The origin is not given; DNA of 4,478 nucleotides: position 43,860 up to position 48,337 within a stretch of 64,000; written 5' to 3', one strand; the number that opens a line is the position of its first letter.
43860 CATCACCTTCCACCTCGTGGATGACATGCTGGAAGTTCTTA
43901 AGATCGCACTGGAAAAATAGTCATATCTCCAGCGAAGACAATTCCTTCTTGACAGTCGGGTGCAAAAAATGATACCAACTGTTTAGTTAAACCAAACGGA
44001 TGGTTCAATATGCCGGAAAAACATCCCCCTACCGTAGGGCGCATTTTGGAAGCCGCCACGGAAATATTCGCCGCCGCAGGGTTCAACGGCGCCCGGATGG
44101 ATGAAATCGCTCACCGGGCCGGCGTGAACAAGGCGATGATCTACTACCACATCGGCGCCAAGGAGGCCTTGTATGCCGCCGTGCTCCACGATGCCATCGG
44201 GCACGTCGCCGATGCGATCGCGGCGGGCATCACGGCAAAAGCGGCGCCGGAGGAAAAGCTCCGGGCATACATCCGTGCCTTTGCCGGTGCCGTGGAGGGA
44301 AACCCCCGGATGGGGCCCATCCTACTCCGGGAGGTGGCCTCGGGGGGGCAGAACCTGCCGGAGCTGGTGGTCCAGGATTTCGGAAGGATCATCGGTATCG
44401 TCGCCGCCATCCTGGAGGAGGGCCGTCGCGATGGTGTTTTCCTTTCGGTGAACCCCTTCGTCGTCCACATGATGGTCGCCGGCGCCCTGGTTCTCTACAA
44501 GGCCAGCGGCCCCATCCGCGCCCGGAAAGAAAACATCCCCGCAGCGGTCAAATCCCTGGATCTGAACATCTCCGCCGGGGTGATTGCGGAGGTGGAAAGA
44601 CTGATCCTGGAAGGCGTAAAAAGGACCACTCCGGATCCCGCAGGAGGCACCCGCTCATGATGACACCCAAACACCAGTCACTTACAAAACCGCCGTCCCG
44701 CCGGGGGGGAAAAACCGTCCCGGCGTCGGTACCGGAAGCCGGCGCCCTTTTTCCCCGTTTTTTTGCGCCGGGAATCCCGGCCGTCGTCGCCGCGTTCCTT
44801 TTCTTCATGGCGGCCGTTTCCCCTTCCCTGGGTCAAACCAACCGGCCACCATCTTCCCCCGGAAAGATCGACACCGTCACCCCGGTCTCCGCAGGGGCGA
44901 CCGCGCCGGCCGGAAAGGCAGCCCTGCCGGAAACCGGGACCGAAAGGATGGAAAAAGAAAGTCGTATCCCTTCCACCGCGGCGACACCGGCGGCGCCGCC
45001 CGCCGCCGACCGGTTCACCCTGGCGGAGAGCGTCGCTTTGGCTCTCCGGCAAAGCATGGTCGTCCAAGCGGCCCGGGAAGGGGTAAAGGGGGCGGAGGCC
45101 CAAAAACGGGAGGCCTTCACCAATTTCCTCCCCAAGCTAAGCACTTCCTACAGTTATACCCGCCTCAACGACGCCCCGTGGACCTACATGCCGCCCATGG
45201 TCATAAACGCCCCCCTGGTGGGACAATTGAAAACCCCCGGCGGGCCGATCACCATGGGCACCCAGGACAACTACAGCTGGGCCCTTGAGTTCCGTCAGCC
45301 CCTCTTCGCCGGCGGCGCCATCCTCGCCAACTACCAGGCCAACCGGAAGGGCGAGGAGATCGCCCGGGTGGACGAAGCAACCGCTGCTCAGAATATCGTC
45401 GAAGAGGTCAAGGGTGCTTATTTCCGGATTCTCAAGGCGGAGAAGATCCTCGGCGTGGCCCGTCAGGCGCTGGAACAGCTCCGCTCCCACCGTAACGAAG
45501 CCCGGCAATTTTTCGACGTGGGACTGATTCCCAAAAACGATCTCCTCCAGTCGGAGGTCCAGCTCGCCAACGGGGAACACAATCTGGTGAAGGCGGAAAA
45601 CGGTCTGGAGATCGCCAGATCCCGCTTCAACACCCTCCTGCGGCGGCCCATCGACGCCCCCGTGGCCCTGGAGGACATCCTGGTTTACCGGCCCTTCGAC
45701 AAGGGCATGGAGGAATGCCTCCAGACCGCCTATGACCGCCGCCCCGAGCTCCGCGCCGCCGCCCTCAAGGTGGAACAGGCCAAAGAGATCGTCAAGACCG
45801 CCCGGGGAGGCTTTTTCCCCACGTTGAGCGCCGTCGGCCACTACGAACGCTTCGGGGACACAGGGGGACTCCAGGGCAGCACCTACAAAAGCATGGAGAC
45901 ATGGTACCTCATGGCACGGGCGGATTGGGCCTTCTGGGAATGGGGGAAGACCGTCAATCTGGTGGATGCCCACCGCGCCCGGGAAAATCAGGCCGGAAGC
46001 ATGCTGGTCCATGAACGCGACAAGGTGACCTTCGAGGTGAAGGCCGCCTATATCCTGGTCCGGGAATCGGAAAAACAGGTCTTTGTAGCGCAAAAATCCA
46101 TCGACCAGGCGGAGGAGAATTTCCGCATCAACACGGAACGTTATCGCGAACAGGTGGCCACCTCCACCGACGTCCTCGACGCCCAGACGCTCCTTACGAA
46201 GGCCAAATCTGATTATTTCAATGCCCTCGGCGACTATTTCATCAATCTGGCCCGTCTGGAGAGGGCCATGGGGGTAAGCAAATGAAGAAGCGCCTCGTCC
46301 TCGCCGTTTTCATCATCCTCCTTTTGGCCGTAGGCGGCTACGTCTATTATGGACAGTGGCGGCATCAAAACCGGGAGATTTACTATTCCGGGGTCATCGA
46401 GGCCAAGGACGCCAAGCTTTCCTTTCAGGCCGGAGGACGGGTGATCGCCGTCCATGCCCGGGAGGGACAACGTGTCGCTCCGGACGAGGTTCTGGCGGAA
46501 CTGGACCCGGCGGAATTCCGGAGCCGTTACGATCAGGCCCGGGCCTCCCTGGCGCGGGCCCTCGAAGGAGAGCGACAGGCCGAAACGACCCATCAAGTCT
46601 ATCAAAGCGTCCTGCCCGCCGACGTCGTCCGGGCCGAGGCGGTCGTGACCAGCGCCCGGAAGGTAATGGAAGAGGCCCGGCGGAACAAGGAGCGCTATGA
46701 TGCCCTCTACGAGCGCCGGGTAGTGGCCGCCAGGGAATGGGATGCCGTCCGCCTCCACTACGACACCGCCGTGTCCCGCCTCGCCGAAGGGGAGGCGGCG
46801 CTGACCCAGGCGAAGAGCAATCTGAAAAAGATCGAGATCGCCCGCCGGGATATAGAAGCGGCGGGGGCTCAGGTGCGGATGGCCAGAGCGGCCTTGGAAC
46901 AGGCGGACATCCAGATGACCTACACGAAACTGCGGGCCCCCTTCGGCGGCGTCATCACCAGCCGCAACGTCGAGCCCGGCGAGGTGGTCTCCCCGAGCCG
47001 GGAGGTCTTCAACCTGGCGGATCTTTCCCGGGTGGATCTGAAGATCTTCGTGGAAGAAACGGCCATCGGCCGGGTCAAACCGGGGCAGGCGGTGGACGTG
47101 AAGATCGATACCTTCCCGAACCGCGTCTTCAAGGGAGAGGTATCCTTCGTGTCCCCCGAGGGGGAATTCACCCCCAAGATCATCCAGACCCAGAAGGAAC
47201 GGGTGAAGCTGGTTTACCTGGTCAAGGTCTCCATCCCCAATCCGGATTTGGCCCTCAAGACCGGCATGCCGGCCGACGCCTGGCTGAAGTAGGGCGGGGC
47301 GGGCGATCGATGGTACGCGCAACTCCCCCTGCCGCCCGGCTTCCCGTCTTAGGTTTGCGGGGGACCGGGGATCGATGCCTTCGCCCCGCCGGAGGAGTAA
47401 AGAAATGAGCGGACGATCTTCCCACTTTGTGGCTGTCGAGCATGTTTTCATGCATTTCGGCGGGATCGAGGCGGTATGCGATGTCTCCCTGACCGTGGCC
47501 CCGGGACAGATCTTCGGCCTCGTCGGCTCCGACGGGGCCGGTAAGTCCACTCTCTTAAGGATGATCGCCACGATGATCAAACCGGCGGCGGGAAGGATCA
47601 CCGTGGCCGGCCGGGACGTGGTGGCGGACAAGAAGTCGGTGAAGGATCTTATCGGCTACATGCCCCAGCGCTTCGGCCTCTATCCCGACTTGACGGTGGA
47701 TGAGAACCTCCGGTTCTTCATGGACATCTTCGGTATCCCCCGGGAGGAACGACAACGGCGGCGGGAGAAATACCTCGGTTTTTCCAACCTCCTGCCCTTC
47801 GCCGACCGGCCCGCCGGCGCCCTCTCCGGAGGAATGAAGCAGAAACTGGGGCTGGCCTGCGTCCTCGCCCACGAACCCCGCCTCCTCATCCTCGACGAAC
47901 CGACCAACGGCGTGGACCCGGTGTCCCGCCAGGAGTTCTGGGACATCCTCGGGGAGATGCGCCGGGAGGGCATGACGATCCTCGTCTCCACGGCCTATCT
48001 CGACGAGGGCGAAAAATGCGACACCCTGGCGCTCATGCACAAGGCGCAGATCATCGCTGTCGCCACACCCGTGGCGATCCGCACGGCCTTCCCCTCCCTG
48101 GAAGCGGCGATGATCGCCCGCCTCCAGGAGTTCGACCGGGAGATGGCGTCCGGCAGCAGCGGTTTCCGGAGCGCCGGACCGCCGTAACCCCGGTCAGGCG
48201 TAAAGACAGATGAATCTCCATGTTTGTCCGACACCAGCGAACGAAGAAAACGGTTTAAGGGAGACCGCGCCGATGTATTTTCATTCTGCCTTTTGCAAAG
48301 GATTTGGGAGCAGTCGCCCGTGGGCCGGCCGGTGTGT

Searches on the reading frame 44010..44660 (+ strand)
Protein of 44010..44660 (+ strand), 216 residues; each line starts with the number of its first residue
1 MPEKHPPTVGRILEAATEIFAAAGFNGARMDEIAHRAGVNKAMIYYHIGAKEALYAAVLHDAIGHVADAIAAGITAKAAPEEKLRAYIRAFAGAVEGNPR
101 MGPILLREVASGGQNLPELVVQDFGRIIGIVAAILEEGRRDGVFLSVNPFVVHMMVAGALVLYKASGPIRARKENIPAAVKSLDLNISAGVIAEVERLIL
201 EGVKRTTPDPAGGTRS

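Call 70: search_protein_families(library=pfam, proteins=[window:44010-44660:+], max_evalue=0.00001)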
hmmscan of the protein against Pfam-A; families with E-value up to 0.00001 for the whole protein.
window:44010-44660:+ (216 aa): 3 families
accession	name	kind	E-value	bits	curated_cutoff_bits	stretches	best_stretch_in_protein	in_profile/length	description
PF00440.29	TetR_N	-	9.1e-13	48.2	24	1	12-58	1-47/47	Bacterial regulatory proteins, tetR family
PF17932.6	TetR_C_24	-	5.5e-08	33.5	26.4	1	78-160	2-84/114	Tetracyclin repressor-like, C-terminal domain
PF17938.6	TetR_C_29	-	1.5e-06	28.8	26.2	1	80-163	1-87/119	Tetracyclin repressor-like, C-terminal domain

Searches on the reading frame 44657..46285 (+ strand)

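Call 70: search_protein_families(library=pfam, proteins=[window:44657-46285:+], max_evalue=0.00001)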
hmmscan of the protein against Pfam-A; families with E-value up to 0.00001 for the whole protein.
window:44657-46285:+ (542 aa): 1 family
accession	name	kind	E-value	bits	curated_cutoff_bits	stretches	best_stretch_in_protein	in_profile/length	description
PF02321.23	OEP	-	3.7e-61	206.6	22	2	352-539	2-187/187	Outer membrane efflux protein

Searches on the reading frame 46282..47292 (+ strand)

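Call 70: search_protein_families(library=pfam, proteins=[window:46282-47292:+], max_evalue=0.00001)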
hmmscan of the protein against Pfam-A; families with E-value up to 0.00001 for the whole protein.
window:46282-47292:+ (336 aa): 2 families
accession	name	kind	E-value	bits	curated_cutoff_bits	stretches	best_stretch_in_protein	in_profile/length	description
PF16576.10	HlyD_D23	-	2e-23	83.3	30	1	40-330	16-213/214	Barrel-sandwich domain of CusB or HlyD membrane-fusion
PF13437.12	HlyD_3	-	2.7e-20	73.5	22.2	1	216-326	1-104/106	HlyD family secretion protein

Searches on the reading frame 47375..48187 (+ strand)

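Call 70: search_protein_families(library=pfam, proteins=[window:47375-48187:+], max_evalue=0.00001)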
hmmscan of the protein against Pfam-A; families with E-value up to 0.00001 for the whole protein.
window:47375-48187:+ (270 aa): 2 families
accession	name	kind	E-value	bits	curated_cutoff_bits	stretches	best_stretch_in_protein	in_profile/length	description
PF00005.33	ABC_tran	-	2.2e-34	119.5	25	1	36-178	3-137/137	ABC transporter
PF13304.12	AAA_21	-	8.2e-09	36.4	27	0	145-206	233-297/304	AAA domain, putative AbiEii toxin, Type IV TA system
